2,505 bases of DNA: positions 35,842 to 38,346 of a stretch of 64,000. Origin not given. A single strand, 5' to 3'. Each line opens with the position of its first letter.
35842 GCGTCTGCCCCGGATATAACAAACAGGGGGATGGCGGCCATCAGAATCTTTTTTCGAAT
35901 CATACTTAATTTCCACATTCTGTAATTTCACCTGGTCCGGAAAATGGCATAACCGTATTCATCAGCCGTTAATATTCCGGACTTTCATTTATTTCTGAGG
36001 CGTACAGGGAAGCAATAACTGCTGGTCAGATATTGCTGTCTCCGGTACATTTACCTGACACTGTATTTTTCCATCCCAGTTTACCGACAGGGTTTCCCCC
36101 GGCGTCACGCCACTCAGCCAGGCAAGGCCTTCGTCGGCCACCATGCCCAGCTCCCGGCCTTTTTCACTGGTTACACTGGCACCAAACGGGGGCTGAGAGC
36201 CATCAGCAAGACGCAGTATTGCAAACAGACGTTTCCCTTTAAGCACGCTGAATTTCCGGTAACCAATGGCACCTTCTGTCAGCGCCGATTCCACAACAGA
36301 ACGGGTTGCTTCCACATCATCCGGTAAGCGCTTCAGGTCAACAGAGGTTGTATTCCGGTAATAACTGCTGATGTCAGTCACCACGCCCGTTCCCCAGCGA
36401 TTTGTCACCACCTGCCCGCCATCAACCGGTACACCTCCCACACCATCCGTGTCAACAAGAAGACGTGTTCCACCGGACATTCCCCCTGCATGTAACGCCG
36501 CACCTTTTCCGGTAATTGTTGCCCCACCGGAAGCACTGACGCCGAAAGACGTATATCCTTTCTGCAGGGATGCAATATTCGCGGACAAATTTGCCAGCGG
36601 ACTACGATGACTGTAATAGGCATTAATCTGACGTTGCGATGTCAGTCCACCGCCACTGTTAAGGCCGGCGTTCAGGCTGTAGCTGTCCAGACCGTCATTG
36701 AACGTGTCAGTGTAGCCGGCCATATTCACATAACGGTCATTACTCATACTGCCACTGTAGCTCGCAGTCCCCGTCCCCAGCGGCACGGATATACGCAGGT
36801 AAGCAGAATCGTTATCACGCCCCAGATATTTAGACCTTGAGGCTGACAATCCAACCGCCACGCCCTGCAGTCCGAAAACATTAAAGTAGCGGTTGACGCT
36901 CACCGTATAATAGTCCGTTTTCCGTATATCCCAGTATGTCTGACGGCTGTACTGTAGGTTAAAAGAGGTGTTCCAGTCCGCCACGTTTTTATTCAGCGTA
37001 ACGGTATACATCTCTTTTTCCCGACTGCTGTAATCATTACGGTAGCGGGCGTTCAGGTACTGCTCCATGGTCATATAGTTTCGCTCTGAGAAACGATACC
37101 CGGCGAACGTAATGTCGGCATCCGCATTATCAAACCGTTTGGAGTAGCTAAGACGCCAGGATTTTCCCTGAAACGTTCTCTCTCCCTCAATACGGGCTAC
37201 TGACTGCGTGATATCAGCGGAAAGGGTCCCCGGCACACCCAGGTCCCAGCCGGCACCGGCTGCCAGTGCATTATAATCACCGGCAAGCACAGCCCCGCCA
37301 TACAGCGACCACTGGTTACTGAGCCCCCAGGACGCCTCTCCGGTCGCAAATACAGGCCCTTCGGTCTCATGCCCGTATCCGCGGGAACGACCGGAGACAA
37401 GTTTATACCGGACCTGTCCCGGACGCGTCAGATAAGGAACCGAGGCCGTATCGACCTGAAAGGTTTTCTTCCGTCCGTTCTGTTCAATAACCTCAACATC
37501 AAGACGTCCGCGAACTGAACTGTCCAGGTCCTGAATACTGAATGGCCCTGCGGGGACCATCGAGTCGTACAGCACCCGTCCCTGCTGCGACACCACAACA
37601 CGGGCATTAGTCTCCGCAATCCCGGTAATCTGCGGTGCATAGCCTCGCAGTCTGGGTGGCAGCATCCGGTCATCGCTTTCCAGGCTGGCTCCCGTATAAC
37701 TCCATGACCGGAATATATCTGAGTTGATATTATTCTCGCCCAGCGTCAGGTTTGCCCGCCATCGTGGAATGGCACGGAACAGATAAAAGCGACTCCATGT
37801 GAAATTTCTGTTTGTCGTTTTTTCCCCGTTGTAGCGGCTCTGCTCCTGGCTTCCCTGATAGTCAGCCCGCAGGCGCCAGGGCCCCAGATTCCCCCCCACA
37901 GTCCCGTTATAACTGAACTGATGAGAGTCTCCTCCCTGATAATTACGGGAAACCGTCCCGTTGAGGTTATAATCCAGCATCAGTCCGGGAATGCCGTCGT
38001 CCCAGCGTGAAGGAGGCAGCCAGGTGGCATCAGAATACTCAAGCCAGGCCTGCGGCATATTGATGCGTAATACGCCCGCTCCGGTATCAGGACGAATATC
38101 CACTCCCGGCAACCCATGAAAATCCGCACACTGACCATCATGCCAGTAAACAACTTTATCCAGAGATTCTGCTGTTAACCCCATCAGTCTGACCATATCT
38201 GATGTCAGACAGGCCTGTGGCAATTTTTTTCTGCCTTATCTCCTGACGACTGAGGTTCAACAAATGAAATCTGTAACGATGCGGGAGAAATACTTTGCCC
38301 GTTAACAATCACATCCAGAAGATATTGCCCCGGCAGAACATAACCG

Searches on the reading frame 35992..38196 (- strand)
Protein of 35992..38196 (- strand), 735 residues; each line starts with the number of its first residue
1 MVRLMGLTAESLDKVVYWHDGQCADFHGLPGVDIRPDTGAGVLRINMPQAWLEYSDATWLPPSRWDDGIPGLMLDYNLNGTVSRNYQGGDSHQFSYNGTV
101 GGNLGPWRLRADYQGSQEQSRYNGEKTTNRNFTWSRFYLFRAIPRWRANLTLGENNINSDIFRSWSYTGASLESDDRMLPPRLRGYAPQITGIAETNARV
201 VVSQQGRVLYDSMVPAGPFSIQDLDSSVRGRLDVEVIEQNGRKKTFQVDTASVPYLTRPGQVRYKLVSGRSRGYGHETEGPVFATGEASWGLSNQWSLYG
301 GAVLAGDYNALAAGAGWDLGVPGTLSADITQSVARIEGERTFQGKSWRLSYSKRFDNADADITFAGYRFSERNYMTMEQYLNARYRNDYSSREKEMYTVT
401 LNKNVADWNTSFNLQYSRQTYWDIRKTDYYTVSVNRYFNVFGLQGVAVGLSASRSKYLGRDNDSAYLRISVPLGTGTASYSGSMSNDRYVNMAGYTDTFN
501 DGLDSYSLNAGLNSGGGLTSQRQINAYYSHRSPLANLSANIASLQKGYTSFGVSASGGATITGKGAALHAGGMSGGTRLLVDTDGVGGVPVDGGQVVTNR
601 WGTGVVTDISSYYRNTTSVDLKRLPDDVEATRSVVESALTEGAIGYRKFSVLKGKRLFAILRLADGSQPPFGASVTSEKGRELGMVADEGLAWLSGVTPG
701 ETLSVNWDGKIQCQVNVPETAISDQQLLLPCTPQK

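Call 29: find_encoding_contigs(protein=window:35992-38196:-, flank=3000, max_places=10)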
Protein window:35992-38196:- (735 aa): 24 contigs read that carry it; 10 places shown.
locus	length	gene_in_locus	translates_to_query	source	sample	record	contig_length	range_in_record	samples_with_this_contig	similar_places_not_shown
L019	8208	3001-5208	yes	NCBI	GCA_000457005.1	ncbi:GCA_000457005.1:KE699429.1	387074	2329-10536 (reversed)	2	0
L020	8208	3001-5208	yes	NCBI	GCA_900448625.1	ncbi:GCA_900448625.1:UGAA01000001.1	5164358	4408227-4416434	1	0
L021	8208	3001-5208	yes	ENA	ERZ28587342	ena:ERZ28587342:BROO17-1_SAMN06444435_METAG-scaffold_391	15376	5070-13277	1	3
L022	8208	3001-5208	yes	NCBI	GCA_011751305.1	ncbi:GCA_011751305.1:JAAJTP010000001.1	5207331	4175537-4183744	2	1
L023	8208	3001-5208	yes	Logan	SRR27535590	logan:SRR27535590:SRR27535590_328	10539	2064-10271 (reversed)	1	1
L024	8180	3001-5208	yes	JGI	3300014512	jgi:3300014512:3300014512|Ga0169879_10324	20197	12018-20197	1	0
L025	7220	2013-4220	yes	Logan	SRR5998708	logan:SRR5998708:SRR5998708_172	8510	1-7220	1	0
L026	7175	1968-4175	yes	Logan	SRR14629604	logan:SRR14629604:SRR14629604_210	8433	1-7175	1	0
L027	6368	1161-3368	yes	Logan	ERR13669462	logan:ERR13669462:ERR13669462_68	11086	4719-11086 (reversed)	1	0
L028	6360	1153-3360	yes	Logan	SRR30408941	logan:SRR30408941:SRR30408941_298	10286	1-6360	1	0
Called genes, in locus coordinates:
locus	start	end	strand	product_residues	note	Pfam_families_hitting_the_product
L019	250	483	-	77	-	PF04703:FaeA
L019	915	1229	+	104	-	PF03333:PapB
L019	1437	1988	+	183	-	PF00419:Fimbrial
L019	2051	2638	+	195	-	-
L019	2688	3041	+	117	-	PF13954:PapC_N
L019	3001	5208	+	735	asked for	PF13954:PapC_N, PF00577:Usher, PF13953:PapC_C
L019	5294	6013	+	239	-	PF00345:PapD_N, PF02753:PapD_C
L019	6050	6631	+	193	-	PF14855:PapJ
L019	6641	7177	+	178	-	PF00419:Fimbrial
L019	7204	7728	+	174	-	PF00419:Fimbrial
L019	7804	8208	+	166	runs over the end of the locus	PF00419:Fimbrial, PF24223:MrpH_C (weak)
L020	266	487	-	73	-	PF04703:FaeA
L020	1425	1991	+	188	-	PF00419:Fimbrial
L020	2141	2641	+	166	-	-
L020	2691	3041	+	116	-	PF13954:PapC_N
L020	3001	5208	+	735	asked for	PF13954:PapC_N, PF00577:Usher, PF13953:PapC_C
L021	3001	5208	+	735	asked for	PF13954:PapC_N, PF00577:Usher, PF13953:PapC_C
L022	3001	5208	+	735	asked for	PF13954:PapC_N, PF00577:Usher, PF13953:PapC_C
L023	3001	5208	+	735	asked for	PF13954:PapC_N, PF00577:Usher, PF13953:PapC_C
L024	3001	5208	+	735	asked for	PF13954:PapC_N, PF00577:Usher, PF13953:PapC_C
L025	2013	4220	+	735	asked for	PF13954:PapC_N, PF00577:Usher, PF13953:PapC_C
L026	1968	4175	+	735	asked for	PF13954:PapC_N, PF00577:Usher, PF13953:PapC_C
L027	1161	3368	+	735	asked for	PF13954:PapC_N, PF00577:Usher, PF13953:PapC_C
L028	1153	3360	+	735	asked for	PF13954:PapC_N, PF00577:Usher, PF13953:PapC_C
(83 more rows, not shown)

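Call 53: search_protein_families(proteins=[window:35992-38196:-], library=ncbifam)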
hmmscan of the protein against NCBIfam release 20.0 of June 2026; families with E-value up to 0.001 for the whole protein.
window:35992-38196:- (735 aa): 15 families
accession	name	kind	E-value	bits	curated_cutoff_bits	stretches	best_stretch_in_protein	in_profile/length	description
NF011812.0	PRK15284.1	subfamily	3.5e-238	792.7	972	1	2-732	102-844/881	outer membrane usher protein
NF011804.0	PRK15273.1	equivalog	3.3e-218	726.6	1371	1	2-731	102-839/899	fimbrial biogenesis outer membrane usher protein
NF011791.0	PRK15255.1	equivalog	1.8e-168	562.2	1289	1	10-731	101-828/829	fimbrial outer membrane usher protein StdB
NF007337.0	PRK09828.1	equivalog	2.8e-95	320.1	830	1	22-717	126-842/865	outer membrane usher protein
NF011760.0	PRK15213.1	equivalog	1.8e-88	297.5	752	1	16-718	107-781/796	PefC/AfrB family outer membrane usher protein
NF011740.0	PRK15193.1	equivalog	1e-85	288.3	995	1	3-725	114-863/877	fimbrial biogenesis usher protein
NF011754.0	PRK15207.1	equivalog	6.1e-78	262.8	1271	1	5-716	112-820/842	outer membrane usher protein LpfC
NF011745.0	PRK15198.1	subfamily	5.2e-75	253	975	1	6-714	104-832/860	outer membrane usher protein FimD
NF011784.0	PRK15248.1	equivalog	2.3e-73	247.5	996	1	41-717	131-833/853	fimbrial outer membrane usher protein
NF011769.0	PRK15223.1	equivalog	3.3e-72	243.5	1105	1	21-717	113-817/836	fimbrial biogenesis outer membrane usher protein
NF011763.0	PRK15217.1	subfamily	9.2e-70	235.8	933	1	22-692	103-786/826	fimbrial biogenesis outer membrane usher protein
NF011826.0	PRK15298.1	equivalog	3.4e-67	227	1422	1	22-715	123-827/848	fimbrial outer membrane usher protein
NF011822.1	PRK15294.1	equivalog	7.2e-66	222.7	1397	1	23-716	121-825/845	fimbrial outer membrane usher protein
NF011774.0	PRK15235.1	exception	1.3e-52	179.2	1191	1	43-710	125-787/814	SEF14/SEF18 fimbria usher protein SefC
NF011832.0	PRK15304.1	subfamily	6.1e-52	176.6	723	1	71-717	155-781/801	fimbrial biogenesis usher protein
